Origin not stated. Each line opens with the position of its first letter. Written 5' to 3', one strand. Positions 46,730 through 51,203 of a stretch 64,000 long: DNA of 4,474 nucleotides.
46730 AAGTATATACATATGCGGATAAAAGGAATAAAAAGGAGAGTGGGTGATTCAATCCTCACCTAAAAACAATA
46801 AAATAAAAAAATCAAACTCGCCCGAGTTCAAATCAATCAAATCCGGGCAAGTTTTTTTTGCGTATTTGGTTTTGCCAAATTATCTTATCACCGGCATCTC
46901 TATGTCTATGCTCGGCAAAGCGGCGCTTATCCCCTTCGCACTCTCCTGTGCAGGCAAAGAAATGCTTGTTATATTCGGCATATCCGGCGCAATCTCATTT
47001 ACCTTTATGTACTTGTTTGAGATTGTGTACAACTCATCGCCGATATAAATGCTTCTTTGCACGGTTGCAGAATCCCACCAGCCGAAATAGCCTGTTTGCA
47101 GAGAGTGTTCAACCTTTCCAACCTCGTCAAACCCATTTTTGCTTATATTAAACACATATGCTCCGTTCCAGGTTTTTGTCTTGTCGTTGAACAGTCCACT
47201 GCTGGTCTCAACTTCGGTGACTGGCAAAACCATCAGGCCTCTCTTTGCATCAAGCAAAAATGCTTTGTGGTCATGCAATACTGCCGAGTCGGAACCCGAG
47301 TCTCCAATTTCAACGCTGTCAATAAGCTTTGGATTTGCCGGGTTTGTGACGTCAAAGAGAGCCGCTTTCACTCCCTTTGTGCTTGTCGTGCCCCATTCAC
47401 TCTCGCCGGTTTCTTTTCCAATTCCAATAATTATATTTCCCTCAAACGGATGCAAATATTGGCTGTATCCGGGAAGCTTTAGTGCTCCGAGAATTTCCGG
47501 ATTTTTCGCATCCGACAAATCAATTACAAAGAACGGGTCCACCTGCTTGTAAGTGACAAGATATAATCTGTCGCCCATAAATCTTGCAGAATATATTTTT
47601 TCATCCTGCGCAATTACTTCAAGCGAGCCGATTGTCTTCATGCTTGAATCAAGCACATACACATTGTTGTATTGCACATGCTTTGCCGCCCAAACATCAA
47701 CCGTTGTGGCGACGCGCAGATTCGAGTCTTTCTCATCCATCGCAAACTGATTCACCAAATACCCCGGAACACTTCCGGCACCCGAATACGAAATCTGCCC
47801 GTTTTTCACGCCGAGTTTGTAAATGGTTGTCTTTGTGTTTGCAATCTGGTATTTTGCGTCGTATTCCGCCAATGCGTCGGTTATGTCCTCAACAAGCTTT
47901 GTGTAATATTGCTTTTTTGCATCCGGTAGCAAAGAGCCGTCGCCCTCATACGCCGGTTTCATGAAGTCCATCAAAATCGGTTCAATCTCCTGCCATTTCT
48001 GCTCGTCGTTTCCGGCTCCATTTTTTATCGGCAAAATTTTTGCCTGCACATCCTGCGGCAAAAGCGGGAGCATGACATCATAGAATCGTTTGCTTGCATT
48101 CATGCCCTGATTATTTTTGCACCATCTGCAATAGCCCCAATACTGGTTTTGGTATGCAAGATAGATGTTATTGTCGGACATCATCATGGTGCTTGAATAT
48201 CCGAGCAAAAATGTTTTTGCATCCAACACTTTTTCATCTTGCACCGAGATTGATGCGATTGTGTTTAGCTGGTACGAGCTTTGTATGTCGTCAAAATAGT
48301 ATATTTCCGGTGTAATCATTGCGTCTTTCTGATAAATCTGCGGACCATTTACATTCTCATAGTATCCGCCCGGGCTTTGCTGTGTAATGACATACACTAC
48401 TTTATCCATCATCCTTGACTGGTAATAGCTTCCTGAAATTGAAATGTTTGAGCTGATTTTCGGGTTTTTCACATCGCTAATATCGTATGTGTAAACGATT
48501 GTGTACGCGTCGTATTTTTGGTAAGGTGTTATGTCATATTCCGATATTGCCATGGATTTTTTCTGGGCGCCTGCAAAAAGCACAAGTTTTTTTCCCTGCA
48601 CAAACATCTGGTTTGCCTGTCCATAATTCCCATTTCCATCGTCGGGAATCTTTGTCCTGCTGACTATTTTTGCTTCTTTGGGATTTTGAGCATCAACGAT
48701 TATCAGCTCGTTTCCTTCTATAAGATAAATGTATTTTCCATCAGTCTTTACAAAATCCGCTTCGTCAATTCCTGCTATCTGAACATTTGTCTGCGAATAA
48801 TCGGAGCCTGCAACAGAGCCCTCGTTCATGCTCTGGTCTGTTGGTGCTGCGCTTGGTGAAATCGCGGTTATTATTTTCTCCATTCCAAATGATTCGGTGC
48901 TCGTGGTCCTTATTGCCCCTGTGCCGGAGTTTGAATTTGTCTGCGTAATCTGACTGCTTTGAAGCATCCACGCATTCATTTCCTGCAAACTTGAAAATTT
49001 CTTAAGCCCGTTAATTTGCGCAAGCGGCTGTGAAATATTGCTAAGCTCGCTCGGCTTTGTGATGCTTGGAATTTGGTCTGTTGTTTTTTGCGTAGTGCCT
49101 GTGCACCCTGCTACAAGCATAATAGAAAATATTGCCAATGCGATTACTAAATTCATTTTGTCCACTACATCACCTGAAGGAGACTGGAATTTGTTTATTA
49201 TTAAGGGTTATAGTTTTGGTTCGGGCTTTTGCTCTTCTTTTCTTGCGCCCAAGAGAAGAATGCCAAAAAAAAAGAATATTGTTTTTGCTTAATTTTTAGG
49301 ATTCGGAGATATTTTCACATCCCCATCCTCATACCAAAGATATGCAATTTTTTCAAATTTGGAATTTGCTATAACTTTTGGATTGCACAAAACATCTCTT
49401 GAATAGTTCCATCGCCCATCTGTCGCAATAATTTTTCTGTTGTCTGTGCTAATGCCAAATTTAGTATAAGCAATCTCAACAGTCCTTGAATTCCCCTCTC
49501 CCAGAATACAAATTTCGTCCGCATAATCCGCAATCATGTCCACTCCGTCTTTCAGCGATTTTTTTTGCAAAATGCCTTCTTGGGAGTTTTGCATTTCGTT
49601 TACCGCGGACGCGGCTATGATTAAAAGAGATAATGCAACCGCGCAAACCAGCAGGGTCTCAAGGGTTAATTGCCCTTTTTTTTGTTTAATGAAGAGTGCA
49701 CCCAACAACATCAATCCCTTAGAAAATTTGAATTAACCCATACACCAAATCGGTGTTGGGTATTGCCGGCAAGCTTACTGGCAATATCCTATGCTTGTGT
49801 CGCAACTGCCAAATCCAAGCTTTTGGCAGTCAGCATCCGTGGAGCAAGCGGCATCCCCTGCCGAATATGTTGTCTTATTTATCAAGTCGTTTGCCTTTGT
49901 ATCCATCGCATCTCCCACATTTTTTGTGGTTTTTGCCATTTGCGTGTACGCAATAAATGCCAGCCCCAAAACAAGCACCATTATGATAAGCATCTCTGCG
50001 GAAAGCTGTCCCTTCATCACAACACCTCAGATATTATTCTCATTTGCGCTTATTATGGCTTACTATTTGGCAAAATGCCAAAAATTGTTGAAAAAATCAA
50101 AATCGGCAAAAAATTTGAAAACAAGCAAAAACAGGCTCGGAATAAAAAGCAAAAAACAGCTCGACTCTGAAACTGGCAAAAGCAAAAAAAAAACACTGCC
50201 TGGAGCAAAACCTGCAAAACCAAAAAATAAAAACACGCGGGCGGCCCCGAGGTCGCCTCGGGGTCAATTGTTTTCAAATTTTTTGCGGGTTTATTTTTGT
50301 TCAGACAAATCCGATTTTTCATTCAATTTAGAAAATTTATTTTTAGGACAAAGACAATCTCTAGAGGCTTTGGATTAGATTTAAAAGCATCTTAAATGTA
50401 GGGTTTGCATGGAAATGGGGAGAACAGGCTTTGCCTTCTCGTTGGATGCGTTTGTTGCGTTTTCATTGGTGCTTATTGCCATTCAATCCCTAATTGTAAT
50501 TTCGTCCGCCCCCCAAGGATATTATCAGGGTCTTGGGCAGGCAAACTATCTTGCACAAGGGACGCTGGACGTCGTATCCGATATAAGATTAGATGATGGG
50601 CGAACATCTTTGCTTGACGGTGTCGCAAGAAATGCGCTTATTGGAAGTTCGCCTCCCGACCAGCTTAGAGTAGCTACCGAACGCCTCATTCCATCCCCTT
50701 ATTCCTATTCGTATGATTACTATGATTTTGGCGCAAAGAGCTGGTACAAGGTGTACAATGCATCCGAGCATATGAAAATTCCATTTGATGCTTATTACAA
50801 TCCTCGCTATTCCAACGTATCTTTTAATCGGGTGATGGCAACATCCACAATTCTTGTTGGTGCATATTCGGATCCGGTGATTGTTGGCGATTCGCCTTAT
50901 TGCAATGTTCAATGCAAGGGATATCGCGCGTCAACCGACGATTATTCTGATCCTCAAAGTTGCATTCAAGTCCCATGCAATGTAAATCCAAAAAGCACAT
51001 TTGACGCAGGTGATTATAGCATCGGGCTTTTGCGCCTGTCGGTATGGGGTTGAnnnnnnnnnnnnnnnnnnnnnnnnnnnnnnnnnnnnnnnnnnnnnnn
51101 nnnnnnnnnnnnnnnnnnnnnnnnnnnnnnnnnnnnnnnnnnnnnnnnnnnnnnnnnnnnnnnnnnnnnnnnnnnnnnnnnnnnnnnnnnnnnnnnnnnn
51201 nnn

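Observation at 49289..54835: Seven-gene cluster of type IV pilin-like (class III signal peptide) proteins with no assembly machinery in cis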

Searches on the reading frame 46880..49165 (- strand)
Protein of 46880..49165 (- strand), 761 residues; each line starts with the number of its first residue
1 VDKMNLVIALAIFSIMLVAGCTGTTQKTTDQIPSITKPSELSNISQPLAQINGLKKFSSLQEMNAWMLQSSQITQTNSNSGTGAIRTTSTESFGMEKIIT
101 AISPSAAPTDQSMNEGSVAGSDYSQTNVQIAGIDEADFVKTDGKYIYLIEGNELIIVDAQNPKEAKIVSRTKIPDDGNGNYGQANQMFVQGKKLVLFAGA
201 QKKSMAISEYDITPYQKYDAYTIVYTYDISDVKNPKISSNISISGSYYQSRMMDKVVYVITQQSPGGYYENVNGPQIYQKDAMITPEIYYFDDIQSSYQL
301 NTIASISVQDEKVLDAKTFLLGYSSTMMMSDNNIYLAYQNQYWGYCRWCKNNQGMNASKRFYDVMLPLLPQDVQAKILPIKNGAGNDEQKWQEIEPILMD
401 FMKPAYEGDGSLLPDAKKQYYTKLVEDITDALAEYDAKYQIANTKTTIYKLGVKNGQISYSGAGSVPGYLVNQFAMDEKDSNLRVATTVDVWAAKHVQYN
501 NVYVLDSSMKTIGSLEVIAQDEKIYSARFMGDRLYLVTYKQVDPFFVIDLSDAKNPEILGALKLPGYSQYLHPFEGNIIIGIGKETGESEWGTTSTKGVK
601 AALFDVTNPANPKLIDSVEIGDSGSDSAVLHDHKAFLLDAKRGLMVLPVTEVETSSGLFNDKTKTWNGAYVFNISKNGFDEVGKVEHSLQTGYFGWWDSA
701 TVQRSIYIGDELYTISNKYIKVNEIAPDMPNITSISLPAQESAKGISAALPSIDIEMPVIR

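Call 3: search_protein_families(library=pfam, proteins=[window:46880-49165:-], max_evalue=1)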
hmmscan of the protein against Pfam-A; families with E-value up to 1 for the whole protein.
window:46880-49165:- (761 aa): 3 families
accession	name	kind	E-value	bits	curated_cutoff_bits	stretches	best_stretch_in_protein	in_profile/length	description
PF09826.15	Beta_propel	-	9.7e-155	516.6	22.4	1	123-725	1-492/495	Beta propeller domain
PF08309.17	LVIVD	-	0.012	15.4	20.2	1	137-162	5-31/42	LVIVD repeat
PF05694.17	SBP56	-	0.019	14.2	34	0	224-255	328-355/453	56kDa selenium binding protein (SBP56)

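Call 4: search_protein_families(library=ncbifam, proteins=[window:46880-49165:-], max_evalue=1)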
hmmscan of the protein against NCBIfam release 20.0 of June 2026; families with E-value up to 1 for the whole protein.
window:46880-49165:- (761 aa): 1 family
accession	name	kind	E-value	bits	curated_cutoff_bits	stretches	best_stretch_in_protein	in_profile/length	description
TIGR03032.1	TIGR03032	hypoth_equivalog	0.15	11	251.5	1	296-348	23-75/335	TIGR03032 family protein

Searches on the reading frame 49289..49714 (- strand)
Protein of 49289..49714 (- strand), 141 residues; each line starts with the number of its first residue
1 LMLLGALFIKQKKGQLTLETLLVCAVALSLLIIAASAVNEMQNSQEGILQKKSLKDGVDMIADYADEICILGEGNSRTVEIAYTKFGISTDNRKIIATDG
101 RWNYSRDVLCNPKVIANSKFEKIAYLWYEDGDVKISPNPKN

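Call 3: search_protein_families(library=pfam, proteins=[window:49289-49714:-], max_evalue=1)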
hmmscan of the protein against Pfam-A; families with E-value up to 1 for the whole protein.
window:49289-49714:- (141 aa): 1 family
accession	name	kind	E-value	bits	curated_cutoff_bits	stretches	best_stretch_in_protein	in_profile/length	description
PF04021.17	Class_IIIsignal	-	0.01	16.2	23.7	1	12-35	1-24/27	Class III signal peptide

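Call 4: search_protein_families(library=ncbifam, proteins=[window:49289-49714:-], max_evalue=1)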
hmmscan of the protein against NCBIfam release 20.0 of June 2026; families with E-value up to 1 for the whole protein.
window:49289-49714:- (141 aa): 1 family
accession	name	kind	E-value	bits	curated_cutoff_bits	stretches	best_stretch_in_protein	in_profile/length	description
NF041013.1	T4P_ComGE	equivalog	0.088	12.9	49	1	10-52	1-43/83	competence type IV pilus minor pilin ComGE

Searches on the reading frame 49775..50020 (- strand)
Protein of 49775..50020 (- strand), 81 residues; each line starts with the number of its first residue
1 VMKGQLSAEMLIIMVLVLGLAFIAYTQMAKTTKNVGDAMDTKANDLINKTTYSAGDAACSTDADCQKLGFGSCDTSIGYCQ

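Call 3: search_protein_families(library=pfam, proteins=[window:49775-50020:-], max_evalue=1)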
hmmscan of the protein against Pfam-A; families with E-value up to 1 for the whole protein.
window:49775-50020:- (81 aa): 5 families
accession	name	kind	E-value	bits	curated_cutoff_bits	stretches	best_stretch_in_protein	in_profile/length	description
PF04021.17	Class_IIIsignal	-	0.0014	18.9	23.7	1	3-24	2-23/27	Class III signal peptide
PF01307.22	Plant_vir_prot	-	0.036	14.7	22.6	1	10-40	9-39/100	Plant viral movement protein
PF20130.4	DUF6520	-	0.045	14.6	25.4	1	12-66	11-61/83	Family of unknown function (DUF6520)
PF11368.13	DUF3169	-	0.051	13.6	31.6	1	6-52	53-98/250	Protein of unknown function (DUF3169)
PF02386.22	TrkH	-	0.062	12.2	27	1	10-79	149-212/502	Cation transport protein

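Call 4: search_protein_families(library=ncbifam, proteins=[window:49775-50020:-], max_evalue=1)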
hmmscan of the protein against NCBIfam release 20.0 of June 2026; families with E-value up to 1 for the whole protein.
window:49775-50020:- (81 aa): 2 families
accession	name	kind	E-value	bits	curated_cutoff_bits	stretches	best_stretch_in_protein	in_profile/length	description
NF053838.1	hit_Bd0108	equivalog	0.021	15.3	40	1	11-66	6-59/94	predatory lifecycle switch protein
NF052590.1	ArlF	equivalog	0.038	14.2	110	1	6-50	5-49/137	archaellum stator protein ArlF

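Call 70: search_protein_families(library=pfam, alignment_id=A5, max_evalue=0.01)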
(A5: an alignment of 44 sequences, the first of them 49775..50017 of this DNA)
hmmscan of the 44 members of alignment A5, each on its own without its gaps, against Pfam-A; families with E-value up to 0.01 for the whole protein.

A. member 1, window:49775-50017:- (80 aa): 1 family
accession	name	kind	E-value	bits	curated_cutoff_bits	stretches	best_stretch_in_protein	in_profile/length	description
PF04021.17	Class_IIIsignal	-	0.0014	18.9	23.7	1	2-23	2-23/27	Class III signal peptide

B. families by the number of members that match (of 44 scanned): 2 families
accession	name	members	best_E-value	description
PF04021.17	Class_IIIsignal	11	3.7e-05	Class III signal peptide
PF16982.10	Flp1_like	2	0.0067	Putative Flagellin, Flp1-like, domain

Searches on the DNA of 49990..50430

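Call 78: search_rna_families(source=window, start=49990, end=50430, threshold=evalue, max_evalue=1)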
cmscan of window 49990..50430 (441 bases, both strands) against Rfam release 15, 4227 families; matches with E-value up to 1: 4.
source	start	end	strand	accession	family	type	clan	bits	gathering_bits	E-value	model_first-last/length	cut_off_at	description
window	50064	50107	+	RF02619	BSnc115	Gene; sRNA;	-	18.6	115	0.27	1-91/91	no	Brucella sRNA 115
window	50239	50334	-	RF02615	BSR0626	Gene; sRNA;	-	17.9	155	0.86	1-128/128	no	Brucella sRNA 0626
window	50217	50341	+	RF01474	rli42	Gene; sRNA;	-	15.6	80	0.46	1-171/171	no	Listeia sRNA rli42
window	50224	50300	+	RF01808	MicX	Gene; sRNA;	-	14.8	75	0.75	1-194/194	no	MicX Vibrio cholerae sRNA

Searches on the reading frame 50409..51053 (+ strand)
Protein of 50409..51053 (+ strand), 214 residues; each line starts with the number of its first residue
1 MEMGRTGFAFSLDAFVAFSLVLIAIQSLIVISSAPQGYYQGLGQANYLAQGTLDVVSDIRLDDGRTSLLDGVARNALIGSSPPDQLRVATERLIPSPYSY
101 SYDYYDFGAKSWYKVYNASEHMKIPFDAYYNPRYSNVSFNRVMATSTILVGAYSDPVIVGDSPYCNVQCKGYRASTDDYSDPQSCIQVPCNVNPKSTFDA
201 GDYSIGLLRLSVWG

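Call 3: search_protein_families(library=pfam, proteins=[window:50409-51053:+], max_evalue=1)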
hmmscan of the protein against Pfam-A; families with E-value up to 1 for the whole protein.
window:50409-51053:+ (214 aa): 0 families

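Call 4: search_protein_families(library=ncbifam, proteins=[window:50409-51053:+], max_evalue=1)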
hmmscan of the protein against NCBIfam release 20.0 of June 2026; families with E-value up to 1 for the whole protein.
window:50409-51053:+ (214 aa): 0 families

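Call 36: search_solved_structures(query=A2, max_evalue=1)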
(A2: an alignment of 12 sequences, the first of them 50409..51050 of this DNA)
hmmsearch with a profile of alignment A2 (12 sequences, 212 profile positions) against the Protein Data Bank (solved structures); distinct sequences matched with E-value up to 1: 4.
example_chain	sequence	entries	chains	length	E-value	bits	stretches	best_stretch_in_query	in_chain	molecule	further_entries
3gyz_A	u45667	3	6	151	0.24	14.5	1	83-112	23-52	Chaperone protein ipgC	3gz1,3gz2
3ks2_A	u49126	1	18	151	0.35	13.9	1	83-111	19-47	Chaperone protein ipgC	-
6scb_A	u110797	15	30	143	0.45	13.6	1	84-112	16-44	Chaperone protein IpgC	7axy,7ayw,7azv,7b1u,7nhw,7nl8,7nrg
8zeu_H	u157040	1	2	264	0.65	13.1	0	156-199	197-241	Fab-H1A10 fragment, heavy chain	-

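Call 44: find_homologous_proteins(query=window:50409-51053:+, max_evalue=0.001)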
Query window:50409-51053:+ (214 aa): 33 proteins with E <= 0.001 among 257 candidates.
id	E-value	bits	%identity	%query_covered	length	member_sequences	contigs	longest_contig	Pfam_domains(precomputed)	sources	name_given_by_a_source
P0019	4.0e-138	476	100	99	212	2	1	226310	-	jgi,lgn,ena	-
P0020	2.6e-63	231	53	97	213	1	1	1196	-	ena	-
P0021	6.2e-63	230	51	100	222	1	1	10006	-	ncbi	ncbi:MAG: hypothetical protein V1822_01080 [Candidatus Micrarchaeota archaeon]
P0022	1.0e-61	226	51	98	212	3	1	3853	-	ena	-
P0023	6.5e-59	217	50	99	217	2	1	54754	-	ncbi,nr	ncbi:hypothetical protein COU37_04235 [Candidatus Micrarchaeota archaeon CG10_big_fil_rev_8_21_14_0_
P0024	2.5e-58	215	48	98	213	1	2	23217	-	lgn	-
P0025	3.6e-58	215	50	99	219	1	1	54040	-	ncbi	ncbi:MAG: hypothetical protein ABIH83_01190 [Candidatus Micrarchaeota archaeon]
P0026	1.5e-56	209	50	98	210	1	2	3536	-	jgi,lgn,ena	-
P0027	2.6e-55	205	52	98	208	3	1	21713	-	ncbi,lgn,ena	-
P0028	1.7e-54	203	50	98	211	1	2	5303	-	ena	-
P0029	2.6e-51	192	48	98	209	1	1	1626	-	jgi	jgi:hypothetical protein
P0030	3.2e-51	192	49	99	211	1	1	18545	-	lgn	-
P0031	1.8e-49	186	44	99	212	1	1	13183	-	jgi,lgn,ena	-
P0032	3.7e-48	182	48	98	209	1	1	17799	-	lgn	-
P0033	1.2e-47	180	44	100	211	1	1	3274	-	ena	-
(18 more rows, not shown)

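Call 56: predict_structure(alignment_id=A4)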
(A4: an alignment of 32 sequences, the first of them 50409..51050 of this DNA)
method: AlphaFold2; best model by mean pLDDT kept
length: 214 residues; sequences in the alignment: 32
mean_pLDDT: 82.5   pTM: 0.68
mean pLDDT of the five models: 82.5, 80.7, 80.1, 79.9, 78.4
residues with pLDDT >= 90: 103; 70-90: 59; 50-70: 49; < 50: 3
segments of 3 or more residues with pLDDT < 50: 166-168
pLDDT, mean of each block of 10 residues (from residue 1): 69 93 91 76 95 97 90 93 91 93 97 93 64 72 93 81 53 66 59 67 94 94
secondary structure, 60 per line:
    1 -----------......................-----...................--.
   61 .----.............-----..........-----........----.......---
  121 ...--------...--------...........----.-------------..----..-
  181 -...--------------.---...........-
elements in order: H12-33 H39-57 H68-78 H84-93 E99-106 E111-117 E143-153 E203-213

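Call 60: fold_search(model_id=the predicted structure, library=pdb)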
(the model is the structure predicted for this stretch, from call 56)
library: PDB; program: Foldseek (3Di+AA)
matches with E <= 10: 44; with E <= 0.001: 0
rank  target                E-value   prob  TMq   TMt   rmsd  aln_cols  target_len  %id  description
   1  8bz5_D                2.4e+00  0.01  0.08  0.03  16.2       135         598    6  Crystal structure of the L. monocytogenes RmlT in complex with HEPES (released 2023-12-27)
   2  4zr7_D                3.5e+00  0.04  0.22  0.33  12.5       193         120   11  The structure of a domain of a functionally unknown protein from Bacillus subtilis subsp. subtilis str. 168 (released 2015-05-27)
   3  8bz7_C                3.5e+00  0.01  0.09  0.04  16.8       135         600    4  Crystal structure of the L. monocytogenes RmlT in complex with TDP-rhamnose (released 2023-12-27)
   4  6wvg_B                3.5e+00  0.01  0.12  0.07  38.9       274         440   10  human CD53 (released 2020-09-16)
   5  9bfq_A                4.2e+00  0.03  0.10  0.02   8.6        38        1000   13  Cryo-EM structure of Sevenless in complex with Bride of Sevenless (released 2025-01-29)
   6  5gvi_A                4.2e+00  0.01  0.14  0.10  17.9       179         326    8  Zebrafish USP30 in complex with Lys6-linked diubiquitin (released 2017-09-13)
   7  8q6o_6                4.5e+00  0.01  0.16  0.14  19.5       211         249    9  X. laevis CMG dimer bound to dimeric DONSON - without ATPase (released 2023-10-18)
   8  8bz7_A                4.5e+00  0.01  0.09  0.04  17.0       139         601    5  Crystal structure of the L. monocytogenes RmlT in complex with TDP-rhamnose (released 2023-12-27)
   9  8bz7_E                4.5e+00  0.01  0.07  0.03  17.0       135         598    5  Crystal structure of the L. monocytogenes RmlT in complex with TDP-rhamnose (released 2023-12-27)
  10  8bz8_E                4.8e+00  0.01  0.09  0.04  16.9       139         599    5  Crystal structure of the L. monocytogenes RmlT D198A variant in complex with TDP-rhamnose (released 2023-12-27)
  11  8bz4_A                4.8e+00  0.01  0.09  0.03  17.3       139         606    6  Crystal structure of the apo form of the L. monocytogenes RmlT (released 2023-12-27)
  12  8bz8_A                4.8e+00  0.01  0.09  0.03  17.4       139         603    6  Crystal structure of the L. monocytogenes RmlT D198A variant in complex with TDP-rhamnose (released 2023-12-27)
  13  8bz5_B                4.8e+00  0.01  0.07  0.03  17.1       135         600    5  Crystal structure of the L. monocytogenes RmlT in complex with HEPES (released 2023-12-27)
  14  6eny_C                5.1e+00  0.01  0.10  0.07  15.2       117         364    7  Structure of the human PLC editing module (released 2017-11-29)
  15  9l24_A                5.1e+00  0.00  0.10  0.05  20.6       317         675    7  cryo-EM structure of Vitamin K-dependent gamma-carboxylase complexed with Matrix Gla protein (released 2025-10-22)
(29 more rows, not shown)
